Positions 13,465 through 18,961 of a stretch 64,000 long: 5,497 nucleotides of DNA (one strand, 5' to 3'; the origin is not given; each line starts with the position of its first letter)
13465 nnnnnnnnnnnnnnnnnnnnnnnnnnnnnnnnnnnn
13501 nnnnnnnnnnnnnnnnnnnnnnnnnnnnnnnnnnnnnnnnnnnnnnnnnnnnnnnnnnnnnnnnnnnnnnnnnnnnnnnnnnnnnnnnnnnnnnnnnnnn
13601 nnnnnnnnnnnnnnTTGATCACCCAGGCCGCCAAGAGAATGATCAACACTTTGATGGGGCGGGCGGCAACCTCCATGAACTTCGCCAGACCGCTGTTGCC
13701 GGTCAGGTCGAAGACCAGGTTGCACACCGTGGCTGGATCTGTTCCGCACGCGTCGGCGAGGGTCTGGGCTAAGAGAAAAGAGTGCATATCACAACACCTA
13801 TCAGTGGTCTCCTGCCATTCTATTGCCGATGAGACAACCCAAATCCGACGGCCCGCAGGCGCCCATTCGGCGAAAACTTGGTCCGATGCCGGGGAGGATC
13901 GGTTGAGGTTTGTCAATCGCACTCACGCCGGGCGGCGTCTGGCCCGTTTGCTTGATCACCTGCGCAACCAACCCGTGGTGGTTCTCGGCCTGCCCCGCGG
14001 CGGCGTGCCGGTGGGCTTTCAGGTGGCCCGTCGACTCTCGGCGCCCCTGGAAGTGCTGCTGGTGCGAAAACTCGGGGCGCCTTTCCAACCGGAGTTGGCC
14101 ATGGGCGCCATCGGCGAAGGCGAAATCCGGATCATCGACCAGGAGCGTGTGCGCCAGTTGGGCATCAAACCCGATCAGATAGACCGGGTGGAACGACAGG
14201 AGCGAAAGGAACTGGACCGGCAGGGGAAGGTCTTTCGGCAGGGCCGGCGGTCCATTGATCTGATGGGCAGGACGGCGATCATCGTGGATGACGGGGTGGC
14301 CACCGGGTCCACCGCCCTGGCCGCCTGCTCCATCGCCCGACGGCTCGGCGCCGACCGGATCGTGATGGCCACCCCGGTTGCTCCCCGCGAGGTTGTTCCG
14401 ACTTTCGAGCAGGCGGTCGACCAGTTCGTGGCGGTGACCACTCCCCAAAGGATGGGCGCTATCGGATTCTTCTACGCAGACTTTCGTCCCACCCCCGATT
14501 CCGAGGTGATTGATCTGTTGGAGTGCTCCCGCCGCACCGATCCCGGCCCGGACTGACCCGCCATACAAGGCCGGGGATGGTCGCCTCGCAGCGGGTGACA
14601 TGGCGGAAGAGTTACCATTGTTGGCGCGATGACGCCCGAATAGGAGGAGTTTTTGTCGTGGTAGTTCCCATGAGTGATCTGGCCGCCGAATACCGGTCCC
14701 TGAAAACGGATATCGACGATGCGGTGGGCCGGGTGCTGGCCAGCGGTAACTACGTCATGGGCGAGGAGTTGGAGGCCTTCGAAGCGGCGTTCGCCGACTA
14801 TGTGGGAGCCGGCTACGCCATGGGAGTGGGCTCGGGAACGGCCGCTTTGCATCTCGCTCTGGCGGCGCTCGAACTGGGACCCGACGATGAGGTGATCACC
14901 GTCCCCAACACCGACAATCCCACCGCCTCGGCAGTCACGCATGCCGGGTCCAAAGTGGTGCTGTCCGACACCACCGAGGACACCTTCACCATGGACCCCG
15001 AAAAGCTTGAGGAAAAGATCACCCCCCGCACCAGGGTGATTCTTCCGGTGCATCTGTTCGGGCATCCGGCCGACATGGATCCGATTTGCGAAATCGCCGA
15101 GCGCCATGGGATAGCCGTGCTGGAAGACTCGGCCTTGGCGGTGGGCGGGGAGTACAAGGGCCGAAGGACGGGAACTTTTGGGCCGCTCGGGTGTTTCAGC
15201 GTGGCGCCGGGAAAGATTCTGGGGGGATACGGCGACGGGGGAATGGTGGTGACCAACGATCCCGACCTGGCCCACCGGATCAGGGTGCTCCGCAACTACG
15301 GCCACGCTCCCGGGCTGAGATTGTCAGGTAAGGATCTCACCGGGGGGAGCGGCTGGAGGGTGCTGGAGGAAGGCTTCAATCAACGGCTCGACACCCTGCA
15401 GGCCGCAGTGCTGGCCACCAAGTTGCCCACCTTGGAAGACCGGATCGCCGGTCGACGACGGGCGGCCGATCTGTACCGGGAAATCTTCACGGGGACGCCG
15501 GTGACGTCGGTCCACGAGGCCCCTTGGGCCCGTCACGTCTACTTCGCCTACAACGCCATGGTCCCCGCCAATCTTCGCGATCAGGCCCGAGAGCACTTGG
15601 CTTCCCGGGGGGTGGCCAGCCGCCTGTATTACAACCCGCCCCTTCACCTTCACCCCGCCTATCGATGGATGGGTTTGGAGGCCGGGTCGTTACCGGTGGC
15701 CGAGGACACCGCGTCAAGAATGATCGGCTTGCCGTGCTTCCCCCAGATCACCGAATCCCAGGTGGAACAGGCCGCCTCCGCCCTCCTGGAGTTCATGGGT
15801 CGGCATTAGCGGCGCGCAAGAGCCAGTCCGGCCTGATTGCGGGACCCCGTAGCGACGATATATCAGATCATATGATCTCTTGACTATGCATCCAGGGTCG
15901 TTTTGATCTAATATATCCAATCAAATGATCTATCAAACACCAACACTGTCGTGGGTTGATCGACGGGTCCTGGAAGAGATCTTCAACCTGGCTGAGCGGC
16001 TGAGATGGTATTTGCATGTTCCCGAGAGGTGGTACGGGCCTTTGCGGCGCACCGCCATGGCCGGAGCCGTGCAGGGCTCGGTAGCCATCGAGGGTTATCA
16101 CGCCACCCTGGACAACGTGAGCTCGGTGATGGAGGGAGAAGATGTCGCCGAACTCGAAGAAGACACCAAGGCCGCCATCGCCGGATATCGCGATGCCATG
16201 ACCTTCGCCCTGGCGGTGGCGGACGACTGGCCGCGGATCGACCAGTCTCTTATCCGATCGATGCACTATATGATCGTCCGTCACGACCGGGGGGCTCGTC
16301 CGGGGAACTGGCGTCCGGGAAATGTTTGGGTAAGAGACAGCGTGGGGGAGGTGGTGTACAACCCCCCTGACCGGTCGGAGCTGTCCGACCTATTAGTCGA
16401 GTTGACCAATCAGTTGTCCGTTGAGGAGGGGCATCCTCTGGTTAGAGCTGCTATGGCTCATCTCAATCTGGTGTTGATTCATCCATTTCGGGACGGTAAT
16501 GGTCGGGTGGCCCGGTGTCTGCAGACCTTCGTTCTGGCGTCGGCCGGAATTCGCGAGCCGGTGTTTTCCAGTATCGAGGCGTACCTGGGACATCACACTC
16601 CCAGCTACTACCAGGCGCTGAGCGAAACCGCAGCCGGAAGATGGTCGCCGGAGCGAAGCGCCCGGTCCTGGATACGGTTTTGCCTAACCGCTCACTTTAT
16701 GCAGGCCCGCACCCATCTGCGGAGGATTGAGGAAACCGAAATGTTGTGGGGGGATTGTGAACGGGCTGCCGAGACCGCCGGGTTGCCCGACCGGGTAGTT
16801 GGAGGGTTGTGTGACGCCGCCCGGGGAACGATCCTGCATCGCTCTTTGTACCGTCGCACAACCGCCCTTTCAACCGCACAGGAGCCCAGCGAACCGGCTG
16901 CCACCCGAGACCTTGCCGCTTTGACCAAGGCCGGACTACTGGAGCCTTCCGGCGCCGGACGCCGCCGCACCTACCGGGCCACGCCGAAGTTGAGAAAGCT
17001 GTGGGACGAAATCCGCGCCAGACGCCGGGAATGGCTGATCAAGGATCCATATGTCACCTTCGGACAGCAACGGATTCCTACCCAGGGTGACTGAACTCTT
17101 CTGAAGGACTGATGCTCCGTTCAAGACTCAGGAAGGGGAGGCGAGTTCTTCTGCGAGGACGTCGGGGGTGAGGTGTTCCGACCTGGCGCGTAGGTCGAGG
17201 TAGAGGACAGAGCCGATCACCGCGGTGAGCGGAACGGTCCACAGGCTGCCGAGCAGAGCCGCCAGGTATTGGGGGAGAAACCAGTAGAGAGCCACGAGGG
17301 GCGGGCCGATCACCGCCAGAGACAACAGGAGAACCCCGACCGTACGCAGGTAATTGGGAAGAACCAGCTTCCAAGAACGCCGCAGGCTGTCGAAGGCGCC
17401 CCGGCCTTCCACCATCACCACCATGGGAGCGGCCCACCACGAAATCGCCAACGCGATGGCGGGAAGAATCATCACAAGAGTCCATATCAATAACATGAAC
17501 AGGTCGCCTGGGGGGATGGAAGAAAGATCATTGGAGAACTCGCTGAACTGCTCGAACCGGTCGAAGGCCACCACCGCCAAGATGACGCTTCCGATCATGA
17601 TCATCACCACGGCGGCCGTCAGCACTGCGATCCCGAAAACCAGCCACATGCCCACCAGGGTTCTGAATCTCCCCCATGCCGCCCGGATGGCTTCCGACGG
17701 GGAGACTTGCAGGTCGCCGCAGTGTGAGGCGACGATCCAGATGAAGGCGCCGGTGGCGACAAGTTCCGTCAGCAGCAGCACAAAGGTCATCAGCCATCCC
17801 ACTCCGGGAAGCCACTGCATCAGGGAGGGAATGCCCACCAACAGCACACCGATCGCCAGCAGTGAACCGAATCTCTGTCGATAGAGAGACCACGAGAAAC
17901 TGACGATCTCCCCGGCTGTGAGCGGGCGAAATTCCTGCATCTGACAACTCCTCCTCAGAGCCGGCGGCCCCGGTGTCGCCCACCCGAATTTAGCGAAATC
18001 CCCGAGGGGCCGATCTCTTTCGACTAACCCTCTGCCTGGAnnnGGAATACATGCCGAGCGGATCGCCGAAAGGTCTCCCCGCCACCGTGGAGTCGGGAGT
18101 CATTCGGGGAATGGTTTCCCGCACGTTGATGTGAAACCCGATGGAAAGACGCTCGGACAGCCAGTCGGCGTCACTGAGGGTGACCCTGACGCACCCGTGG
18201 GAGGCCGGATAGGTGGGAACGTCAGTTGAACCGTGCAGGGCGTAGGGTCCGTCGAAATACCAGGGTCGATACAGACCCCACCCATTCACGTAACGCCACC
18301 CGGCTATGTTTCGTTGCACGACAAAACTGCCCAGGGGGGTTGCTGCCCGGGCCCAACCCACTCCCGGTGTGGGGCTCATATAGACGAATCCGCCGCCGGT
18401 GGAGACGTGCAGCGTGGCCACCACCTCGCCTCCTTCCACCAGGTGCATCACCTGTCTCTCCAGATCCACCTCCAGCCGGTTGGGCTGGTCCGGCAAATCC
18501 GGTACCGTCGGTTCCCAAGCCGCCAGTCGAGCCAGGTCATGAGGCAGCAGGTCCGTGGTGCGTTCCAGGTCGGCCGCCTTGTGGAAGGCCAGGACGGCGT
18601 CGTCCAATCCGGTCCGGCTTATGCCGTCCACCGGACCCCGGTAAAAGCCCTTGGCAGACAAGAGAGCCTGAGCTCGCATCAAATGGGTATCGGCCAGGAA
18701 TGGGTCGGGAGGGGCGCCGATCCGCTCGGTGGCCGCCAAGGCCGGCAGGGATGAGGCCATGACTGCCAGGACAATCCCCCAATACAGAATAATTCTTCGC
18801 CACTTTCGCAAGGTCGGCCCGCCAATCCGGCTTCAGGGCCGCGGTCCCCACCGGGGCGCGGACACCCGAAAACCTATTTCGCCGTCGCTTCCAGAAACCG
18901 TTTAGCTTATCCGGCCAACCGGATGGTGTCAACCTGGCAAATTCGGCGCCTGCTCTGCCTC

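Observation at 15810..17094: Class II Fic protein in a lower-GC insert with a palindromic (A/T)TGATCT operator-like array over its start codon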

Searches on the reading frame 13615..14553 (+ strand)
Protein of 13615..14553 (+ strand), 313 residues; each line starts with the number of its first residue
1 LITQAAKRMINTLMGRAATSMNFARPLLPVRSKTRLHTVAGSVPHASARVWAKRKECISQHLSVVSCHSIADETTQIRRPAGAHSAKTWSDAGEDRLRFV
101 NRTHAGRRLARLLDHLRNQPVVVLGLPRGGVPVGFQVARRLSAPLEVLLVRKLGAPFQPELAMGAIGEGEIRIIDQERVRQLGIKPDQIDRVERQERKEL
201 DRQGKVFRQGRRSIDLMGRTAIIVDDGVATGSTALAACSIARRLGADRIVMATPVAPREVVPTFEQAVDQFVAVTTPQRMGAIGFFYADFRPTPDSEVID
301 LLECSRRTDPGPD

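Call 4: search_protein_families(library=pfam, proteins=[window:13615-14553:+], max_evalue=0.01)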
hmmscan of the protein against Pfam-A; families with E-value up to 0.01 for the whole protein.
window:13615-14553:+ (313 aa): 2 families
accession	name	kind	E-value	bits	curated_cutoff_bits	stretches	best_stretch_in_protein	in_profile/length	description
PF00156.33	Pribosyltran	-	3.2e-14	53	26.3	1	108-258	18-127/158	Phosphoribosyl transferase domain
PF14681.12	UPRTase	-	0.0037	17.2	27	1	217-271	119-175/206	Uracil phosphoribosyltransferase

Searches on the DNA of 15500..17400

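Call 66: search_rna_families(source=window, start=15500, end=17400, threshold=evalue, max_evalue=1)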
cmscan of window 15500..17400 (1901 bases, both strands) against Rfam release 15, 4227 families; matches with E-value up to 1: 2.
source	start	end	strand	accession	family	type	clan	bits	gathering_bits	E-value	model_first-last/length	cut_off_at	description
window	17093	17162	+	RF01211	SNORD124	Gene; snRNA; snoRNA; CD-box;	-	21.7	40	0.95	1-104/104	no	Small nucleolar RNA SNORD124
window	17131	17210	+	RF02040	HOTTIP_1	Gene; lncRNA;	-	17.4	50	0.92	1-57/57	no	HOXA transcript at the distal tip, conserved region 1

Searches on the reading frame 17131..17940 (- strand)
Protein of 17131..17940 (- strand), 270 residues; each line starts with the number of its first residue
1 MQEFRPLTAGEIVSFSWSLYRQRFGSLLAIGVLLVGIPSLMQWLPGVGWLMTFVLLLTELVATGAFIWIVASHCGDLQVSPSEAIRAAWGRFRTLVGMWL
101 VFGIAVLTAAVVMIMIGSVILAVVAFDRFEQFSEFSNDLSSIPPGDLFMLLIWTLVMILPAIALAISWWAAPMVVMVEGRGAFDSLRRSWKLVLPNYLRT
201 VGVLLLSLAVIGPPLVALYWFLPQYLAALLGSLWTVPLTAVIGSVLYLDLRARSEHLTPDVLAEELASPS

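Call 4: search_protein_families(library=pfam, proteins=[window:17131-17940:-], max_evalue=0.01)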
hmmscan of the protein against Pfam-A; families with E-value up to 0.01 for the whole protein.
window:17131-17940:- (270 aa): 1 family
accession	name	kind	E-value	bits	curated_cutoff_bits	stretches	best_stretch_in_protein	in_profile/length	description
PF25231.1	DUF7847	-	2.2e-06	27.6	28.7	1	62-212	55-194/252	Domain of unknown function (DUF7847)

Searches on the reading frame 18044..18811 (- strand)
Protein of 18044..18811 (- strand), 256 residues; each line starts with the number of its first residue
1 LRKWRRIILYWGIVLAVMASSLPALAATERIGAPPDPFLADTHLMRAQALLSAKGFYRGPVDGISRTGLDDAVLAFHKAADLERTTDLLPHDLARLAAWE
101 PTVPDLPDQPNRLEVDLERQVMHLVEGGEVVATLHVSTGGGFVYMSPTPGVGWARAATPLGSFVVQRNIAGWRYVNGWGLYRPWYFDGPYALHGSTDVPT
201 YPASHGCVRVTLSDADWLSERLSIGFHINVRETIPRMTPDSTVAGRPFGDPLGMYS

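Call 4: search_protein_families(library=pfam, proteins=[window:18044-18811:-], max_evalue=0.01)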
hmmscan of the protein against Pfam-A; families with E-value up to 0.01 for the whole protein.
window:18044-18811:- (256 aa): 2 families
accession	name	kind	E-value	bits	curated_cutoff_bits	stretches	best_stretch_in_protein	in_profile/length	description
PF03734.19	YkuD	-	9e-15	56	23.4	1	111-226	2-142/146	L,D-transpeptidase catalytic domain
PF01471.23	PG_binding_1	-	0.00038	21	23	1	47-85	8-46/57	Putative peptidoglycan binding domain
